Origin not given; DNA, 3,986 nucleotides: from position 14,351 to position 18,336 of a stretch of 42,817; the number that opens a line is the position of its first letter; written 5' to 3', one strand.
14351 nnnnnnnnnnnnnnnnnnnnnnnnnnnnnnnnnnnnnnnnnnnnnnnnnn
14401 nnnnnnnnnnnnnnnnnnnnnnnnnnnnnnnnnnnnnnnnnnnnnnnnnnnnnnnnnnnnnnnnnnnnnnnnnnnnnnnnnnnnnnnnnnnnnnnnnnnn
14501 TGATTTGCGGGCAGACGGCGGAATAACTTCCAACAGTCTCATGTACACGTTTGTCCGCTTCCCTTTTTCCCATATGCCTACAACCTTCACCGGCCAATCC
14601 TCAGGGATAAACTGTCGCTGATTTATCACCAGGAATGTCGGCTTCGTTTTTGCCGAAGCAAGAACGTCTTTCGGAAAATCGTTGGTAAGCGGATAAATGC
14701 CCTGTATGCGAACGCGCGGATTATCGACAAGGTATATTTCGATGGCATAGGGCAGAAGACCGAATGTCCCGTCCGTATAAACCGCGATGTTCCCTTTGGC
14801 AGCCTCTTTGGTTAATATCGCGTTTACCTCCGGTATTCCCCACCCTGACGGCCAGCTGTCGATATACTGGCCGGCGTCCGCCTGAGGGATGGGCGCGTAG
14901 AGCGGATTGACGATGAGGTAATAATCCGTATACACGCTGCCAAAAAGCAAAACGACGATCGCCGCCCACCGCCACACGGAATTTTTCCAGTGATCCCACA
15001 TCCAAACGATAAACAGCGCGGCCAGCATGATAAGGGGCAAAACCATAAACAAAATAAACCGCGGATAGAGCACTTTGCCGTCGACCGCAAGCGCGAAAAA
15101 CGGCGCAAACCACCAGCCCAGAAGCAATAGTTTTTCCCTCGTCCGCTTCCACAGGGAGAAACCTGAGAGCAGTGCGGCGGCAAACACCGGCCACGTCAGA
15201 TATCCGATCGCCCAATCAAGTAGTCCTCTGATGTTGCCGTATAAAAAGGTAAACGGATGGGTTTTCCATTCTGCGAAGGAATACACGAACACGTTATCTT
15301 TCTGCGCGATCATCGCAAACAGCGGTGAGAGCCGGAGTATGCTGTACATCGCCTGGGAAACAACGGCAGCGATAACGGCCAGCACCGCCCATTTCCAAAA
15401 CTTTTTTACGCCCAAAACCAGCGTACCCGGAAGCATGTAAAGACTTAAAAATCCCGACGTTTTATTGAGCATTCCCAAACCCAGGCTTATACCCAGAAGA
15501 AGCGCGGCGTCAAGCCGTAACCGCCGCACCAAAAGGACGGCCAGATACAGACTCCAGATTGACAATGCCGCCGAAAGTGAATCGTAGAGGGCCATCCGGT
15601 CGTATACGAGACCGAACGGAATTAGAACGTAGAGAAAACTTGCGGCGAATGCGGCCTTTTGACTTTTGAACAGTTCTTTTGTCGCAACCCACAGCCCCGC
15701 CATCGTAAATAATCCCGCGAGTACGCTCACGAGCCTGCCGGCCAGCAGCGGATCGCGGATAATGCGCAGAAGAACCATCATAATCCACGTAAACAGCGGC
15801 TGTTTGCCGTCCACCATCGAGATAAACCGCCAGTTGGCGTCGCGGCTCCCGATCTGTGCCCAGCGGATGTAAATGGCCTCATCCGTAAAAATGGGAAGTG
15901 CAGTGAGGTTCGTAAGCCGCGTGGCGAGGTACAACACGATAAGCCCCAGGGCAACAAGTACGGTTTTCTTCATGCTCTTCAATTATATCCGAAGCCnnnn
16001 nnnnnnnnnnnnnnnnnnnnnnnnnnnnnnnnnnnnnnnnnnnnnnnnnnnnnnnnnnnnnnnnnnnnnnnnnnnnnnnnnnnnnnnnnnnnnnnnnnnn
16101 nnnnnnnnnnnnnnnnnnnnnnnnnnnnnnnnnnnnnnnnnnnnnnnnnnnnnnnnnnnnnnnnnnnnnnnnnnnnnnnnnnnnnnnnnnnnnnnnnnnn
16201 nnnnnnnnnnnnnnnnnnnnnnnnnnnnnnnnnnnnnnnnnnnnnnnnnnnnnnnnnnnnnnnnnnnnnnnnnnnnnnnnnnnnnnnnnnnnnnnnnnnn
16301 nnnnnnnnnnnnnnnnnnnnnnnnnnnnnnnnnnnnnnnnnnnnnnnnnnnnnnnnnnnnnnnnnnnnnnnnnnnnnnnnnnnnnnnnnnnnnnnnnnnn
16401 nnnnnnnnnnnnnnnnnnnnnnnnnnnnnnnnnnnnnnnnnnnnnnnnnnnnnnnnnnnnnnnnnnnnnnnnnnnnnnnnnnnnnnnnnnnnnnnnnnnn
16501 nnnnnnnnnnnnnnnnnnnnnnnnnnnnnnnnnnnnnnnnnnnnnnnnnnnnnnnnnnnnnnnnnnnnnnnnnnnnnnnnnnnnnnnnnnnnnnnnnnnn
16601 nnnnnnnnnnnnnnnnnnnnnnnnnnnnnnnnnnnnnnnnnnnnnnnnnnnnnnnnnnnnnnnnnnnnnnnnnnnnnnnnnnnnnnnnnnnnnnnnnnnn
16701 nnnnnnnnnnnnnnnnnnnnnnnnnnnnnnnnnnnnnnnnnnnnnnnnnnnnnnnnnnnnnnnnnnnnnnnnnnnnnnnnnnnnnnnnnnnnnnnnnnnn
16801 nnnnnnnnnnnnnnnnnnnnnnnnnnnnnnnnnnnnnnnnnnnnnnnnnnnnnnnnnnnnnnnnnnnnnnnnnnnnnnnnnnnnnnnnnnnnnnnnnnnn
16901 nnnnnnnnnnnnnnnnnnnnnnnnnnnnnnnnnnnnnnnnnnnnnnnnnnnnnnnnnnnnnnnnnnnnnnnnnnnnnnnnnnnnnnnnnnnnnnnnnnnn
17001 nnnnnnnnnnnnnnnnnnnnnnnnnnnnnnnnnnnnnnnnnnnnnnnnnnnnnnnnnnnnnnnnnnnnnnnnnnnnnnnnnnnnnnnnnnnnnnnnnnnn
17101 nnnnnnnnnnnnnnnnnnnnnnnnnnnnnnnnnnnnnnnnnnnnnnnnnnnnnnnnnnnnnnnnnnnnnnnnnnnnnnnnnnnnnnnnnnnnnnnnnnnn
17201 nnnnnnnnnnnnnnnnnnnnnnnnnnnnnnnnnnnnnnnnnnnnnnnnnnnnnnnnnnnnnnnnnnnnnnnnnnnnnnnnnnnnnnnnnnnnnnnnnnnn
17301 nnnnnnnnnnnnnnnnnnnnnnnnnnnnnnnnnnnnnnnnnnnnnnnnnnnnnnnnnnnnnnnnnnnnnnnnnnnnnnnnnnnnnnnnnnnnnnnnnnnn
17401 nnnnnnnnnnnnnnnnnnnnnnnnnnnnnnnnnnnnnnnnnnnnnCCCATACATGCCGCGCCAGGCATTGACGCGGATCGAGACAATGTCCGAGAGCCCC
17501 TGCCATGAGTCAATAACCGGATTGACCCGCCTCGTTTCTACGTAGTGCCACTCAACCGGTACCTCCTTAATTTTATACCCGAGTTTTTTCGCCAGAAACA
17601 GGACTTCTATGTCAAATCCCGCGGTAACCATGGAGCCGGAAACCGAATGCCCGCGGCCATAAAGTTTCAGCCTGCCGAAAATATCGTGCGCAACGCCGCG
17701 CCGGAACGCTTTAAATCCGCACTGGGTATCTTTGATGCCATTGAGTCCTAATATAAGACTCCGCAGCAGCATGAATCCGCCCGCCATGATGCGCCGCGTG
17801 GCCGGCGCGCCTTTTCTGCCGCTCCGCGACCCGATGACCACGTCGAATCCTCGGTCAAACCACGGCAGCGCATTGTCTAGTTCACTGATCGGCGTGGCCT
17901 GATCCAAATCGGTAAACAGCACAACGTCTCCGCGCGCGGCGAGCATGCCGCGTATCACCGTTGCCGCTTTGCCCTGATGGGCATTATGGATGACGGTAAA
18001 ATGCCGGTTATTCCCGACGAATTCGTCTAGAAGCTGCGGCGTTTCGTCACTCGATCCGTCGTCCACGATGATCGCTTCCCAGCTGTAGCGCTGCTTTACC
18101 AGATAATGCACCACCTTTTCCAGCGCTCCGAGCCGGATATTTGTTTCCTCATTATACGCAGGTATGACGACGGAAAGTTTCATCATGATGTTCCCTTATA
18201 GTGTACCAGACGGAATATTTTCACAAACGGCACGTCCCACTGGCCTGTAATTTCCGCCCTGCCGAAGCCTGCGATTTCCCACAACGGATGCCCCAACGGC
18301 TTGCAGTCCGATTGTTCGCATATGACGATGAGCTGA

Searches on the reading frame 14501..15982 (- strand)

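Call 80: search_protein_families(library=pfam, proteins=[window:14501-15982:-], max_evalue=0.00001)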
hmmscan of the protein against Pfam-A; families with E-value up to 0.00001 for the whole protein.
window:14501-15982:- (494 aa): 1 family
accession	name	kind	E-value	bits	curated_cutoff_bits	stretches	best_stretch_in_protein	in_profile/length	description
PF13231.12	PMT_2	-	3.3e-14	53.9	26.1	1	62-209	4-155/160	Dolichyl-phosphate-mannose-protein mannosyltransferase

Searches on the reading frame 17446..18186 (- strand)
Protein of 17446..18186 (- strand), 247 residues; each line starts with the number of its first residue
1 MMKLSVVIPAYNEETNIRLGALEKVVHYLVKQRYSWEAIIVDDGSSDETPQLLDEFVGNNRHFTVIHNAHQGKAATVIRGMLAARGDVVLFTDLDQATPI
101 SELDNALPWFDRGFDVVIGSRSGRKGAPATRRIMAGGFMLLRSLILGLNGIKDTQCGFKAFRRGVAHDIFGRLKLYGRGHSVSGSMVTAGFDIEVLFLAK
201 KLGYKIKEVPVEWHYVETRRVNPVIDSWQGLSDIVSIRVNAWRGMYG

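Call 80: search_protein_families(library=pfam, proteins=[window:17446-18186:-], max_evalue=0.00001)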
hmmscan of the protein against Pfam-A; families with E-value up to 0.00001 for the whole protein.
window:17446-18186:- (247 aa): 2 families
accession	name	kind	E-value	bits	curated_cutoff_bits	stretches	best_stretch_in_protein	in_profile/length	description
PF00535.33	Glycos_transf_2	-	3.5e-27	95.8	23.3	1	5-170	1-168/168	Glycosyl transferase family 2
PF10111.15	Glyco_tranf_2_2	-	1.3e-07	31.9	27.3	1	5-97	1-93/276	Glycosyltransferase like family 2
